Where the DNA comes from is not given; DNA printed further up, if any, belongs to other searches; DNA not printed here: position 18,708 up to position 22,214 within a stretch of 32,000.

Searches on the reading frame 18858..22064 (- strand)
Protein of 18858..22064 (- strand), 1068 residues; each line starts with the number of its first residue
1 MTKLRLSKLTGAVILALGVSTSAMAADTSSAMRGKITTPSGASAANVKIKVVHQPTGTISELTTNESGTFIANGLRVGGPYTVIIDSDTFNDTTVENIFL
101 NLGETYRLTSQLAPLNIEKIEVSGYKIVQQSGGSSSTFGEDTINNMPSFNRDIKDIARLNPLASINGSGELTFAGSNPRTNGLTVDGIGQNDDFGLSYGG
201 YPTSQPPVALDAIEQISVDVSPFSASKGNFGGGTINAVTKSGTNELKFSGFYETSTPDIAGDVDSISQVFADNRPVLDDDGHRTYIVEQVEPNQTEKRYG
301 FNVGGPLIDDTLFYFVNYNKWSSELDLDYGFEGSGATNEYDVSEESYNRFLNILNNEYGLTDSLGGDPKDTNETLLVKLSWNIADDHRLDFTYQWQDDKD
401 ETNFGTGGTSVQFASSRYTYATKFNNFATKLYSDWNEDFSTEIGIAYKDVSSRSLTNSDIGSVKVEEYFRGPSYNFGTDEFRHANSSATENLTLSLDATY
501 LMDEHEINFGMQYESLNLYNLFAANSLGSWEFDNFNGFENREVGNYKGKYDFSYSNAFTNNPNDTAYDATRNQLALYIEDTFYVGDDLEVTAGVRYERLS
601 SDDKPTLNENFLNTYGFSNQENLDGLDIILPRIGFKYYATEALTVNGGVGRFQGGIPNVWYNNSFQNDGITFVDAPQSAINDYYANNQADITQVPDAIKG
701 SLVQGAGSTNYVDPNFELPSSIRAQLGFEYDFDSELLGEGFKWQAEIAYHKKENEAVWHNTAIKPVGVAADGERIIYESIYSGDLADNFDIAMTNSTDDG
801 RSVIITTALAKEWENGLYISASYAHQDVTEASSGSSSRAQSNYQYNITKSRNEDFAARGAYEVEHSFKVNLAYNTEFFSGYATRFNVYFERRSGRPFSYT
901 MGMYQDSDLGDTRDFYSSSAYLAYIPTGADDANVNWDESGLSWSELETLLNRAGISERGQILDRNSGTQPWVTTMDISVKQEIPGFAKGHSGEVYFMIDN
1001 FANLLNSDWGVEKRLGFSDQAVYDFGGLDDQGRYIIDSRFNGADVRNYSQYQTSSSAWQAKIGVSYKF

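Call 16: search_protein_families(library=pfam, proteins=[window:18858-22064:-], max_evalue=0.001)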
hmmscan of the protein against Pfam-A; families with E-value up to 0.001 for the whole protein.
window:18858-22064:- (1068 aa): 3 families
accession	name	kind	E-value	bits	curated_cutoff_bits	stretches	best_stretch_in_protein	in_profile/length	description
PF25183.1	OMP_b-brl_4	-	6.4e-25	88.1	30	2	370-985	152-789/838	Outer membrane beta barrel domain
PF13620.12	CarboxypepD_reg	-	7.2e-14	52.3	32.3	1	32-112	2-81/82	Carboxypeptidase regulatory-like domain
PF00593.30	TonB_dep_Rec_b-barrel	-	3.1e-09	37.7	27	1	381-732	2-283/436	TonB dependent receptor-like, beta-barrel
